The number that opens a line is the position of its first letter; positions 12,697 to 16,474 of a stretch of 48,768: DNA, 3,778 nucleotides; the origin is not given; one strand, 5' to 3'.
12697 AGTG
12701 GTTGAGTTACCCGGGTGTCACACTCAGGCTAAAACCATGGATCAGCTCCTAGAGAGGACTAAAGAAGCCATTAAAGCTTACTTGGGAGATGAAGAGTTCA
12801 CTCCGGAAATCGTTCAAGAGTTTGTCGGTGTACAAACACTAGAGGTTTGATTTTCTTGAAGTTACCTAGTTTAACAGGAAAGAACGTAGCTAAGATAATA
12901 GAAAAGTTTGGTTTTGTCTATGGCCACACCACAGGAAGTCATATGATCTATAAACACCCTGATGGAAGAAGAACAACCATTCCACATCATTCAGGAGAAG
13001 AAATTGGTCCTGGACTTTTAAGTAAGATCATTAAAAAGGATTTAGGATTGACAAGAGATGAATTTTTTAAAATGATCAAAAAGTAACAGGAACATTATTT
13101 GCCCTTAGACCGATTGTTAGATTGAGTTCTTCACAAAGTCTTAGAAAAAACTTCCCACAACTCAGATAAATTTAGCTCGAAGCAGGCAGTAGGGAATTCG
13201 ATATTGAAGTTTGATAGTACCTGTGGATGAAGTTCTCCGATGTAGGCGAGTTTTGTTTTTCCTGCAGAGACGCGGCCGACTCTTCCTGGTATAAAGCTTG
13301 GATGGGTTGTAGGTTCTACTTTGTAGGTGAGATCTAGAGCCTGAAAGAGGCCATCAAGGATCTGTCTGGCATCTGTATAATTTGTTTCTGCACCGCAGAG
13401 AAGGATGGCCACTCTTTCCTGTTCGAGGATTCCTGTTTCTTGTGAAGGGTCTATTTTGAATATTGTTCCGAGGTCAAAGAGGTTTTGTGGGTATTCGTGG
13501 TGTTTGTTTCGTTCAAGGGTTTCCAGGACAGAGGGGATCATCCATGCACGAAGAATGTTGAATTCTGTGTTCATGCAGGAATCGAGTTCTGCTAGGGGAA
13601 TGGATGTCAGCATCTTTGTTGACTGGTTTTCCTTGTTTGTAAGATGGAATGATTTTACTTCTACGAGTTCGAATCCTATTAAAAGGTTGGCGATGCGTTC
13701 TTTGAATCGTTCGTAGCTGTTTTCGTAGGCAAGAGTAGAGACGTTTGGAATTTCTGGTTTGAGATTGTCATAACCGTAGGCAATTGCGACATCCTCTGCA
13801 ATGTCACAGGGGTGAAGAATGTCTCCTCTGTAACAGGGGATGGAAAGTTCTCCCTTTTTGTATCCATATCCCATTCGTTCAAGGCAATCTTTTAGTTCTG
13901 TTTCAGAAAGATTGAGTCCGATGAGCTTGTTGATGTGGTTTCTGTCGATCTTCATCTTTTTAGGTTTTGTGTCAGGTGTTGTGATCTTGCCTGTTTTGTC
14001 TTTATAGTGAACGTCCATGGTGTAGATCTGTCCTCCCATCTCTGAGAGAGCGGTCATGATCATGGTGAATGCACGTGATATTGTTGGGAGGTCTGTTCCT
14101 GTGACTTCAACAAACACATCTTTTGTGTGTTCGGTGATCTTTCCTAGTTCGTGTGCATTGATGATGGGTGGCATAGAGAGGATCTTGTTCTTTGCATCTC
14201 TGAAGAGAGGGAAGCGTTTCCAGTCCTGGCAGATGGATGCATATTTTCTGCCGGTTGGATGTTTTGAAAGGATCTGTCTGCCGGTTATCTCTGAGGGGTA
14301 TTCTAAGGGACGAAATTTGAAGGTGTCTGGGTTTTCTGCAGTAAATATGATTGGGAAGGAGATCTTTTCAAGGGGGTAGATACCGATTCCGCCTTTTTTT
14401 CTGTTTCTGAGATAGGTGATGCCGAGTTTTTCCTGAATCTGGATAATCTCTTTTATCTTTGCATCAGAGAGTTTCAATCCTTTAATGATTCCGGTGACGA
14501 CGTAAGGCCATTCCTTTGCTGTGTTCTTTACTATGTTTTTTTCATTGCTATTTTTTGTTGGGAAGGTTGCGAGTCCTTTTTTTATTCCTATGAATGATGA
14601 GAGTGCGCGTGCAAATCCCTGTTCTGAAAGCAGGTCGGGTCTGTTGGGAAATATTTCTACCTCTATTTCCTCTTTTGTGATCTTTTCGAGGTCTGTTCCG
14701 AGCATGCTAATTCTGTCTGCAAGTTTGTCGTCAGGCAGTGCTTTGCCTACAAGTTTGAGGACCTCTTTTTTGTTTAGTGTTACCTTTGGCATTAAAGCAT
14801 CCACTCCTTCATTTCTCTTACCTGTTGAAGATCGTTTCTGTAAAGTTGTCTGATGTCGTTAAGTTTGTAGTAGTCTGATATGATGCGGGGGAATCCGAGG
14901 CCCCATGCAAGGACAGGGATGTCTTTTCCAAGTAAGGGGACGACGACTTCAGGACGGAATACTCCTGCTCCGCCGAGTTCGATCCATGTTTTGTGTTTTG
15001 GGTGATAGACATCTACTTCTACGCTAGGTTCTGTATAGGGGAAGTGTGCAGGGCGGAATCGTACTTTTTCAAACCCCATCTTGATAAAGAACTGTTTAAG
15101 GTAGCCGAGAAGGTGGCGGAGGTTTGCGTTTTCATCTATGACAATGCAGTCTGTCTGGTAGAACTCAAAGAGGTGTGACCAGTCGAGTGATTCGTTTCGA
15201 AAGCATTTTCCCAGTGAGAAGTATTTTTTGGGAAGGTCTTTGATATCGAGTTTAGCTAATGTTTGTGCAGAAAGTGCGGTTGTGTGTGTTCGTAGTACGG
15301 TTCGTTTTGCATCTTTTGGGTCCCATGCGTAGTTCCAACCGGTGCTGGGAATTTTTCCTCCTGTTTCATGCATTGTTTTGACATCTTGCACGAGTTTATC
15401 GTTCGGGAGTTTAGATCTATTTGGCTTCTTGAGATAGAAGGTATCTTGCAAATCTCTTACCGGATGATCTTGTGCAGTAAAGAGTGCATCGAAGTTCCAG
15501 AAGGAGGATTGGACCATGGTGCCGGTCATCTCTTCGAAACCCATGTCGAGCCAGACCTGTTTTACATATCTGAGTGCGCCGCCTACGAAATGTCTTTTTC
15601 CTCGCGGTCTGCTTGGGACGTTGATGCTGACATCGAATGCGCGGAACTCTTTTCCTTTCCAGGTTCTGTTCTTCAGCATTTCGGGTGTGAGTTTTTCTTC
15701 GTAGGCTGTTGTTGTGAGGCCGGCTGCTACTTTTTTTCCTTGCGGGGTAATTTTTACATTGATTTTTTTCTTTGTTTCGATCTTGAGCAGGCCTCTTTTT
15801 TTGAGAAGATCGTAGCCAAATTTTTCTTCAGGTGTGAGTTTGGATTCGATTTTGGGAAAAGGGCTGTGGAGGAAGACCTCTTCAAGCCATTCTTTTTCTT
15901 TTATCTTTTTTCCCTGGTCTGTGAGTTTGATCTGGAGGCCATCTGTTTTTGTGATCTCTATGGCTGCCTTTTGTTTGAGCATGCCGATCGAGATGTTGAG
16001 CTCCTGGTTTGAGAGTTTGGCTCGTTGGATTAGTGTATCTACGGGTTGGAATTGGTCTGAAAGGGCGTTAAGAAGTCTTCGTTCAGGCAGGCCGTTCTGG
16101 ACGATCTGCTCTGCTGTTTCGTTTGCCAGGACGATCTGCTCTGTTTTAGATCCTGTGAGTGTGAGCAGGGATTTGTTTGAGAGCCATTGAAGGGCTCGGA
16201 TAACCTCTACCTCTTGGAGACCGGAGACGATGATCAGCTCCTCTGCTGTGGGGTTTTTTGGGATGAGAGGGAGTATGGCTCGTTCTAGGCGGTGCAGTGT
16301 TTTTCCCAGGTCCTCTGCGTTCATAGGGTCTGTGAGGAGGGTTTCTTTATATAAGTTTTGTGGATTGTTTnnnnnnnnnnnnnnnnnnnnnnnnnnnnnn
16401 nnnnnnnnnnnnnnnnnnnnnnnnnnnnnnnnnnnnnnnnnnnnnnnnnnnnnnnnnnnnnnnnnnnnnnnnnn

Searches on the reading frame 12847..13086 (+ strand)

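Call 6: search_protein_families(library=pfam, proteins=[window:12847-13086:+], max_evalue=0.1)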
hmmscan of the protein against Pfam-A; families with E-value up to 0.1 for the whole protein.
window:12847-13086:+ (79 aa): 1 family
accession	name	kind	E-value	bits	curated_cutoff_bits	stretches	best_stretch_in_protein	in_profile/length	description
PF07927.17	HicA_toxin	-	2e-18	66.7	27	1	11-64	1-55/58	HicA toxin of bacterial toxin-antitoxin,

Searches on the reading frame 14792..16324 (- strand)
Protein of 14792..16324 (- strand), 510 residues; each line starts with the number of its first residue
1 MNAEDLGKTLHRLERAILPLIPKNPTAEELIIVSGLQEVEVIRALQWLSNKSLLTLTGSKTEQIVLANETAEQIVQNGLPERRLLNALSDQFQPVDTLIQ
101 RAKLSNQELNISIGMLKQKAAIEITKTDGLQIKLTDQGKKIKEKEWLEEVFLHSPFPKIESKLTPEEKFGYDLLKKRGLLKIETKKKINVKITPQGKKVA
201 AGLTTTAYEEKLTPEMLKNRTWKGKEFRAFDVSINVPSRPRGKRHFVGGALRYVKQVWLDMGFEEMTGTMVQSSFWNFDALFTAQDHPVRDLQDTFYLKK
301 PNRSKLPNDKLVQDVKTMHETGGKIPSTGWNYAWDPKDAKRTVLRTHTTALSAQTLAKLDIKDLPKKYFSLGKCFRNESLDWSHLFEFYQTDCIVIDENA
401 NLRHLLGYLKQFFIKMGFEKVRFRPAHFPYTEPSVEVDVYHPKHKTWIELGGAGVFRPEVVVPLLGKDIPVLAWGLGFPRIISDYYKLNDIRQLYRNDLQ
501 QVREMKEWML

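Call 6: search_protein_families(library=pfam, proteins=[window:14792-16324:-], max_evalue=0.1)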
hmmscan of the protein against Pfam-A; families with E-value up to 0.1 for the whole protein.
window:14792-16324:- (510 aa): 4 families
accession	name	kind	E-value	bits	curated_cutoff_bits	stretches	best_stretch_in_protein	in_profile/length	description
PF01409.25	tRNA-synt_2d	-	9.1e-80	268.1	19.8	1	230-504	2-245/246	tRNA synthetases class II core domain (F)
PF00152.25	tRNA-synt_2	-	9.2e-05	22.1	25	1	366-395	92-121/308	tRNA synthetases class II (D, K and N)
PF17782.7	DprA_WH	-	0.0021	18.5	22.9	1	80-110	13-43/61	DprA winged helix domain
PF00587.30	tRNA-synt_2b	-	0.0037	17.8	29.3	1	359-451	30-132/179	tRNA synthetase class II core domain (G, H, P, S and T)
